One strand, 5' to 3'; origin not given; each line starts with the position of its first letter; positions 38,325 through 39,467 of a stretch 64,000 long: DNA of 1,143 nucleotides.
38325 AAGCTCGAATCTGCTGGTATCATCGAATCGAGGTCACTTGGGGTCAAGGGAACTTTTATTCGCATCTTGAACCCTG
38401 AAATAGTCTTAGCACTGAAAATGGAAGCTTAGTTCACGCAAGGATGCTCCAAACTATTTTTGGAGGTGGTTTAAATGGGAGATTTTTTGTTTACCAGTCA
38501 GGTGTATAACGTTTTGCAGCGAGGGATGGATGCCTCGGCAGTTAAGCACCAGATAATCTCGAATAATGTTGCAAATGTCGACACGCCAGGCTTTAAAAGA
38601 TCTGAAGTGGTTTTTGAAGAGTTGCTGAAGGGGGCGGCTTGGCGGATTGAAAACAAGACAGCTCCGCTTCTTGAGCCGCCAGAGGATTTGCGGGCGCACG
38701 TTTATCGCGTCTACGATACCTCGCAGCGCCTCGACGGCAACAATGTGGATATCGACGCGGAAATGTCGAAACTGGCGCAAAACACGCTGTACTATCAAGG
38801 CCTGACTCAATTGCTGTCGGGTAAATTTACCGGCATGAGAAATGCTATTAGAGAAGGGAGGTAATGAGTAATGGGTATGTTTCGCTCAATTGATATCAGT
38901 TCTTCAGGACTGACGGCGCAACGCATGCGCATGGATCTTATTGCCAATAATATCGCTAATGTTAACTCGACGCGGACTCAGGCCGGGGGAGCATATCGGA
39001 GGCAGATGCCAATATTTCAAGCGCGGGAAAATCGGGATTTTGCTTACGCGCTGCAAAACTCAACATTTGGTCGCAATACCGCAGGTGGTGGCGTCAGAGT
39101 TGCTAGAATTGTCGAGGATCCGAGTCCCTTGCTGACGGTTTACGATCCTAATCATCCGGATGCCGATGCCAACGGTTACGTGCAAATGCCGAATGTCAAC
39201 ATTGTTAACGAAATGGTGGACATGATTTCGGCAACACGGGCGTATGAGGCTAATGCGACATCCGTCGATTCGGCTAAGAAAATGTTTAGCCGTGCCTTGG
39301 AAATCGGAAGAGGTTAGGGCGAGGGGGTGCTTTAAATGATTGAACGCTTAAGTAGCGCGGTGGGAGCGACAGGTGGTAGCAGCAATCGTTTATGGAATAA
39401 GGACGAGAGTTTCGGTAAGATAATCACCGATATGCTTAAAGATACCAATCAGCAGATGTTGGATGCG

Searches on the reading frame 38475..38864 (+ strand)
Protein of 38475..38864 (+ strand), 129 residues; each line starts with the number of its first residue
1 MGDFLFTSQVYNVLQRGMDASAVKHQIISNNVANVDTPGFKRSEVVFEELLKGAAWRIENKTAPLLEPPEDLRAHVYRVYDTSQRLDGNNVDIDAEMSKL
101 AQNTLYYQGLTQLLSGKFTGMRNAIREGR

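Call 12: find_encoding_contigs(protein=window:38475-38864:+, flank=10000, max_places=10)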
Protein window:38475-38864:+ (129 aa): 4 contigs read that carry it; 4 places shown.
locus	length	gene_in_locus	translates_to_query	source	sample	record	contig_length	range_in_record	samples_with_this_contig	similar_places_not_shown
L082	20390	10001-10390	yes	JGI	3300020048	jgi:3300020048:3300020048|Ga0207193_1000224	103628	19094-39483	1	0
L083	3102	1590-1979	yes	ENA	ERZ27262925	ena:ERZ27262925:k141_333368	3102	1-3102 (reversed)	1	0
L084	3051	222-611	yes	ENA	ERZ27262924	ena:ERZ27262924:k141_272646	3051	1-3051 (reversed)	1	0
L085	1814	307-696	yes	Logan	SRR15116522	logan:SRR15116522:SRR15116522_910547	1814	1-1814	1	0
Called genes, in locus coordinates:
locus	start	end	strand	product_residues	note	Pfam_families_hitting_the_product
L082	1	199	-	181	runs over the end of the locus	PF00857:Isochorismatase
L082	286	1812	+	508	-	PF05362:Lon_C, PF13541:ChlI, PF05496:RuvB_N (faint), PF00158:Sigma54_activat (weak), PF00493:MCM (faint), PF01078:Mg_chelatase, PF07728:AAA_5 (faint), PF13335:Mg_chelatase_C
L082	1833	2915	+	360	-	PF02481:DNA_processg_A, PF17782:WHD_DprA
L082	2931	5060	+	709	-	PF01751:Toprim, PF01131:Topoisom_bac, PF01396:Zn_ribbon_Top1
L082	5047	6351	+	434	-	PF01134:GIDA, PF01266:DAO (weak), PF07992:Pyr_redox_2 (faint), PF13450:NAD_binding_8 (weak)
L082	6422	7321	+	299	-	PF02899:Phage_int_SAM_1, PF13495:Phage_int_SAM_4 (faint), PF00589:Phage_integrase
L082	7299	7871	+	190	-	PF00227:Proteasome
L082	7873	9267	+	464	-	PF00004:AAA (weak), PF07728:AAA_5 (faint), PF07724:AAA_2, PF00004:AAA (weak)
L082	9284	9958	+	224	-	PF06018:CodY (faint), PF08222:HTH_CodY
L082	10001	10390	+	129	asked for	PF00460:Flg_bb_rod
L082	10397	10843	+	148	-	PF00460:Flg_bb_rod (weak), PF06429:Flg_bbr_C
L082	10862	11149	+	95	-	PF02049:FliE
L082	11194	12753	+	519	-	PF01514:YscJ_FliF, PF08345:YscJ_FliF_C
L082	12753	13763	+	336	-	PF03448:MgtE_N (faint), PF14842:FliG_N, PF14841:FliG_M, PF14842:FliG_N, PF01706:FliG_C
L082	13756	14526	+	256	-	PF02108:FliH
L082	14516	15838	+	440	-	PF02874:ATP-synt_ab_N, PF00006:ATP-synt_ab, PF18269:T3SS_ATPase_C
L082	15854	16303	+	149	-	PF02050:FliJ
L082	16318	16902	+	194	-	PF03448:MgtE_N (weak)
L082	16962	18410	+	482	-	PF02120:Flg_hook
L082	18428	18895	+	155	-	PF03963:FlgD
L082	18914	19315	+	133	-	PF12611:Flagellar_put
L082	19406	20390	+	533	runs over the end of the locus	PF00460:Flg_bb_rod, PF22692:LlgE_F_G_D1, PF07559:FlgE_D2, PF06429:Flg_bbr_C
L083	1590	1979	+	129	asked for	PF00460:Flg_bb_rod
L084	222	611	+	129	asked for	PF00460:Flg_bb_rod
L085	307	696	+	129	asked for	PF00460:Flg_bb_rod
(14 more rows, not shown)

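Call 31: search_protein_families(library=ncbifam, proteins=[L082:7873-9267:+], max_evalue=0.001)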
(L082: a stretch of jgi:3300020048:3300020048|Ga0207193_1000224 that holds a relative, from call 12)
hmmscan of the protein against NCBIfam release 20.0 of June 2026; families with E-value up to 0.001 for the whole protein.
L082:7873-9267:+ (464 aa): 26 families (the best 25 are shown)
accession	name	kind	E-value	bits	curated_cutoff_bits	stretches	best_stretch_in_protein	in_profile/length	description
TIGR00390.1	hslU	equivalog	6.2e-193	641.7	362.45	1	4-464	1-441/441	ATP-dependent protease ATPase subunit HslU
NF003745.1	PRK05342.1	equivalog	3.3e-69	233.8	359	3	5-108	61-167/418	ATP-dependent Clp protease ATP-binding subunit ClpX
TIGR00382.1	clpX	equivalog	8.8e-60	202.8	370.75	3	5-109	68-176/414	ATP-dependent protease ATP-binding subunit ClpX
TIGR01242.2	TIGR01242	subfamily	1e-08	34.6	500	1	49-107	147-203/362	proteasome-activating nucleotidase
TIGR02639.1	ClpA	equivalog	1.8e-08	33.1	993.15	1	11-92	453-529/734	ATP-dependent Clp protease ATP-binding subunit ClpA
NF003069.1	PRK03992.1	subfamily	1.9e-08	33.9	500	1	50-107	165-220/379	proteasome-activating nucleotidase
TIGR01241.2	FtsH_fam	equivalog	1.7e-07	30.4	600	1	50-107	195-250/598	ATP-dependent zinc metalloprotease FtsH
NF008004.0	PRK10733.1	equivalog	2.6e-07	29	1008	1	48-108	183-241/644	ATP-dependent zinc metalloprotease FtsH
TIGR03346.1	chaperone_ClpB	equivalog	1.1e-06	27.3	1232.1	1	11-73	561-618/853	ATP-dependent chaperone ClpB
NF033606.1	heat_AAA_ClpK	exception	2.2e-05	22.5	1900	1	13-96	611-692/949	heat shock survival AAA family ATPase ClpK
TIGR03345.1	VI_ClpV1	equivalog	2.4e-05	22.8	884.95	1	10-72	561-618/852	type VI secretion system ATPase TssH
TIGR03499.1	FlhF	equivalog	2.9e-05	24.2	174.15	1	19-64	166-212/286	flagellar biosynthesis GTPase FlhF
TIGR02928.1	TIGR02928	subfamily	3.5e-05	22.8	181.3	0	38-72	29-62/366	orc1/cdc6 family replication initiation protein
NF008118.0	PRK10865.1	equivalog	3.7e-05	21.8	1417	1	11-89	564-640/857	ATP-dependent chaperone ClpB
NF047747.1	PrtsmActNtasePan2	equivalog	4.3e-05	22.9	700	0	50-107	185-240/397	proteasome-activating nucleotidase Pan2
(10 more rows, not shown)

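Call 32: search_solved_structures(query=L082:7873-9264:+, show_alignments=2)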
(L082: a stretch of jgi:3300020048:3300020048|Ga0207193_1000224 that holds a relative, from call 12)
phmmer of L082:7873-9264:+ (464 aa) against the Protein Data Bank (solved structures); distinct sequences matched with E-value up to 0.001: 173 (the best 60 are shown).
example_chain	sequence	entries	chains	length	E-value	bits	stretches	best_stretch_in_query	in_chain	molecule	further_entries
6kww_M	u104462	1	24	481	1.2e-147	495.8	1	4-464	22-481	ATP-dependent protease ATPase subunit HslU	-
1g4a_E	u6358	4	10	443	6.8e-141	473.6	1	2-464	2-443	ATP-DEPENDENT HSL PROTEASE ATP-BINDING SUBUNIT HSLU | ATP-dependent protease ATPase subunit HslU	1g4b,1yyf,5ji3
6pxk_G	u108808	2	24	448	1.2e-140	472.8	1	4-464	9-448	ATP-dependent protease ATPase subunit HslU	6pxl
1e94_E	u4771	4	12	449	1.2e-140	472.8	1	4-464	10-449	HEAT SHOCK PROTEIN HSLU | HEAT SHOCK LOCUS HSLU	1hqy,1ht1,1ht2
1do0_A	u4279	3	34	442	1.2e-140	472.7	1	4-464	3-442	PROTEIN (HEAT SHOCK LOCUS U) | ATP-dependent protease ATPase subunit HslU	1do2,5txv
6pxi_E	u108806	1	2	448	2.5e-140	471.7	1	4-464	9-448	ATP-dependent protease ATPase subunit HslU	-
5ji2_E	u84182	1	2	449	7.6e-140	470.1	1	4-464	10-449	ATP-dependent protease ATPase subunit HslU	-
1g3i_A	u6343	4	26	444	2.2e-139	468.6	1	2-464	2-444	ATP-DEPENDENT HSLU PROTEASE ATP-BINDING SUBUNIT HSLU | HEAT SHOCK PROTEIN HSLU | ATP-DEPENDENT HSL PROTEASE ATP-BINDING SUBUNIT HSLU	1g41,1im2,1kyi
7mhb_A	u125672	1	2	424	1e-135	456.5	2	177-448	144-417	ATP-dependent protease ATPase subunit HslU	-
1ofh_A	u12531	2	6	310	6.3e-122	411.1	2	264-464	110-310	ATP-DEPENDENT HSL PROTEASE ATP-BINDING SUBUNIT HSLU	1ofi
6vfs_E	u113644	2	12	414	6.7e-47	163.9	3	5-104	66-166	ATP-dependent Clp protease ATP-binding subunit ClpX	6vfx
4i34_A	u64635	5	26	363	7.9e-47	163.6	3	5-106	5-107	ATP-dependent Clp protease ATP-binding subunit ClpX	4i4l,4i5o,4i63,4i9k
6wr2_A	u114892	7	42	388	1e-46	163.3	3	5-107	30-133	ATP-dependent Clp protease ATP-binding subunit ClpX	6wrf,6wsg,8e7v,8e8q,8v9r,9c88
9c87_A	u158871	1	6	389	1e-46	163.3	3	5-107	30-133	ATP-dependent Clp protease ATP-binding subunit ClpX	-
3hte_A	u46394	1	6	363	1.7e-46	162.6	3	5-106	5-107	ATP-dependent Clp protease ATP-binding subunit clpX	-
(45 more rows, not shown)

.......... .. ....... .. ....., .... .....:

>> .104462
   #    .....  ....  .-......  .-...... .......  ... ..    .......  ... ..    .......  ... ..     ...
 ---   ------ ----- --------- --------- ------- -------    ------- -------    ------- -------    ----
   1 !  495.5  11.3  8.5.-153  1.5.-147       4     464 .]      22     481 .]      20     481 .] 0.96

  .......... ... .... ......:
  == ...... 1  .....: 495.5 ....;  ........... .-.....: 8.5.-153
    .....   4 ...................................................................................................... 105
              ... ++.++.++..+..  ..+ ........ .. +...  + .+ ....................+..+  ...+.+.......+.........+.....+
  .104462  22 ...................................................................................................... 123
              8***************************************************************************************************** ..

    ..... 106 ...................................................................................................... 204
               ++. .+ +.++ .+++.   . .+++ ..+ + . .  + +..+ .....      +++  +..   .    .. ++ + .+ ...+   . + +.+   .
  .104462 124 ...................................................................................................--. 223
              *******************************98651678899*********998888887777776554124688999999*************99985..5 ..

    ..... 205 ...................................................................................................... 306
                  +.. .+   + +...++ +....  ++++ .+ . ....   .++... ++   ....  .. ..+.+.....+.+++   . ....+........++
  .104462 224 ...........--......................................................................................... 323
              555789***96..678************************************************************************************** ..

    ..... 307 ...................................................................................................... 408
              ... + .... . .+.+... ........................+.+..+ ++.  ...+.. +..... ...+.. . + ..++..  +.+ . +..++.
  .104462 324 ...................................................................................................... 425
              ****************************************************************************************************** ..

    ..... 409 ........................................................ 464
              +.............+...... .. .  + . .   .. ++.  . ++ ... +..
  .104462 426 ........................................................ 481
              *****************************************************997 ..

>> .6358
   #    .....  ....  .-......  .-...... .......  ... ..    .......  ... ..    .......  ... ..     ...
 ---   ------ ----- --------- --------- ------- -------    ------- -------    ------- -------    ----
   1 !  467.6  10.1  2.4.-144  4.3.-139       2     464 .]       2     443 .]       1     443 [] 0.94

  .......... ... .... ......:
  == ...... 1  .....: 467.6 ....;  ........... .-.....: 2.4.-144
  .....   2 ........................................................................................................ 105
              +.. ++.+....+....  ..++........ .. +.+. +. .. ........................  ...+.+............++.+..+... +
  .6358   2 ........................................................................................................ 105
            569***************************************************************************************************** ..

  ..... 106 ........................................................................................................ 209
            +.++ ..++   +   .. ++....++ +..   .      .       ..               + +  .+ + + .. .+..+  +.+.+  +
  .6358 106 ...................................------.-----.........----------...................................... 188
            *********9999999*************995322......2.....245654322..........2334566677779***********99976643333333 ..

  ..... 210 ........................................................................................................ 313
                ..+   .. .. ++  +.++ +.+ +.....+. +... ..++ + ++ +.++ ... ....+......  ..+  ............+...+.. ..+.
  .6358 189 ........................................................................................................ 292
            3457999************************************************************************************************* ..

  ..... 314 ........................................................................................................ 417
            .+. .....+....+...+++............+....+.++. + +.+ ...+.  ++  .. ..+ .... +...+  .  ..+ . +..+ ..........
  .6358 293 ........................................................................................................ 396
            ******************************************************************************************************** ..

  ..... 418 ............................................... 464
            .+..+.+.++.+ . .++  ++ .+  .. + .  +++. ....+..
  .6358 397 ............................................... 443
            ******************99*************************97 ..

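Call 49: search_protein_families(library=pfam, proteins=[L082:7873-9264:+], max_evalue=0.001)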
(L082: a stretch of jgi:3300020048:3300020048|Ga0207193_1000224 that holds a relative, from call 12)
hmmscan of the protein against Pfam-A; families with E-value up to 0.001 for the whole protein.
L082:7873-9264:+ (464 aa): 8 families
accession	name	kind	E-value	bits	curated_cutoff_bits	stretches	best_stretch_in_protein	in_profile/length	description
PF07724.20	AAA_2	-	3.7e-35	121.8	27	2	224-350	23-166/166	AAA domain (Cdc48 subfamily)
PF00004.35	AAA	-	1.6e-15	58.2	21.2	2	264-353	57-129/131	ATPase family associated with various cellular activities (AAA)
PF07728.20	AAA_5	-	3.8e-07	30.6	22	1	52-88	1-38/139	AAA domain (dynein-related subfamily)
PF10431.15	ClpB_D2-small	-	5.1e-05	23.7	21.9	1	359-426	4-62/81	C-terminal, D2-small domain, of ClpB protein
PF00493.29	MCM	-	0.00012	21.7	23.3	0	8-75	17-83/224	MCM P-loop domain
PF13401.12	AAA_22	-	0.00015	22.5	27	0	52-102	7-60/130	AAA domain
PF01078.27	Mg_chelatase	-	0.00029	20.7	20.3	0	52-73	24-45/207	Magnesium chelatase, subunit ChlI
PF06068.19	TIP49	-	0.00041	20.1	23.8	1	5-120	14-118/347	TIP49 P-loop domain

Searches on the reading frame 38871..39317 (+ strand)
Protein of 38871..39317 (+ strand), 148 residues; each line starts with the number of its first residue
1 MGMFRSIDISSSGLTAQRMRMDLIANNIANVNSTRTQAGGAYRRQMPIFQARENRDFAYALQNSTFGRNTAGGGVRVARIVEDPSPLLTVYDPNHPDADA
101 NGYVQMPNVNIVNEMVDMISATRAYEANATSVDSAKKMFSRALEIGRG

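Call 13: find_encoding_contigs(protein=window:38871-39317:+, flank=10000, max_places=10)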
Protein window:38871-39317:+ (148 aa): 5 contigs read that carry it; 5 places shown.
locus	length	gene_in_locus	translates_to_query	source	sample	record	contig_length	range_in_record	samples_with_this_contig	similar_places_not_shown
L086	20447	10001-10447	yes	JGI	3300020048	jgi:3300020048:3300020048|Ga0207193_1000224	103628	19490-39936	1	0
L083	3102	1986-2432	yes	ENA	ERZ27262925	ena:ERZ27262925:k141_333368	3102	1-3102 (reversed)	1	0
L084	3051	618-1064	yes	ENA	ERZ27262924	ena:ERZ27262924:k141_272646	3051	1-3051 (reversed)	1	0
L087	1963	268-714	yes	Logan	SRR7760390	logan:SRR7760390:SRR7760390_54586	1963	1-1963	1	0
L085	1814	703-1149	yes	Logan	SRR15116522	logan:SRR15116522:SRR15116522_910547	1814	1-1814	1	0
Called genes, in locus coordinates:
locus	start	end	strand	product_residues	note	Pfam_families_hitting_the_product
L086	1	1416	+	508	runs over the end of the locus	PF05362:Lon_C, PF13541:ChlI, PF05496:RuvB_N (faint), PF00158:Sigma54_activat (weak), PF00493:MCM (faint), PF01078:Mg_chelatase, PF07728:AAA_5 (faint), PF13335:Mg_chelatase_C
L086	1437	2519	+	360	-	PF02481:DNA_processg_A, PF17782:WHD_DprA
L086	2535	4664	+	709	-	PF01751:Toprim, PF01131:Topoisom_bac, PF01396:Zn_ribbon_Top1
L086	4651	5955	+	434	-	PF01134:GIDA, PF01266:DAO (weak), PF07992:Pyr_redox_2 (faint), PF13450:NAD_binding_8 (weak)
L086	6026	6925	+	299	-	PF02899:Phage_int_SAM_1, PF13495:Phage_int_SAM_4 (faint), PF00589:Phage_integrase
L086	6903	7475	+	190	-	PF00227:Proteasome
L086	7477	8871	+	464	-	PF00004:AAA (weak), PF07728:AAA_5 (faint), PF07724:AAA_2, PF00004:AAA (weak)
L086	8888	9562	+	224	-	PF06018:CodY (faint), PF08222:HTH_CodY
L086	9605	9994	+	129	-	PF00460:Flg_bb_rod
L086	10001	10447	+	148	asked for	PF00460:Flg_bb_rod (weak), PF06429:Flg_bbr_C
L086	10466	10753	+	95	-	PF02049:FliE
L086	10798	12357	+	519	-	PF01514:YscJ_FliF, PF08345:YscJ_FliF_C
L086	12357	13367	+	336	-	PF03448:MgtE_N (faint), PF14842:FliG_N, PF14841:FliG_M, PF14842:FliG_N, PF01706:FliG_C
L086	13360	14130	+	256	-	PF02108:FliH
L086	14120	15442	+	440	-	PF02874:ATP-synt_ab_N, PF00006:ATP-synt_ab, PF18269:T3SS_ATPase_C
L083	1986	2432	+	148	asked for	PF00460:Flg_bb_rod (weak), PF06429:Flg_bbr_C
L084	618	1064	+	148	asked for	PF00460:Flg_bb_rod (weak), PF06429:Flg_bbr_C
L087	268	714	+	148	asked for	PF00460:Flg_bb_rod (weak), PF06429:Flg_bbr_C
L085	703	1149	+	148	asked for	PF00460:Flg_bb_rod (weak), PF06429:Flg_bbr_C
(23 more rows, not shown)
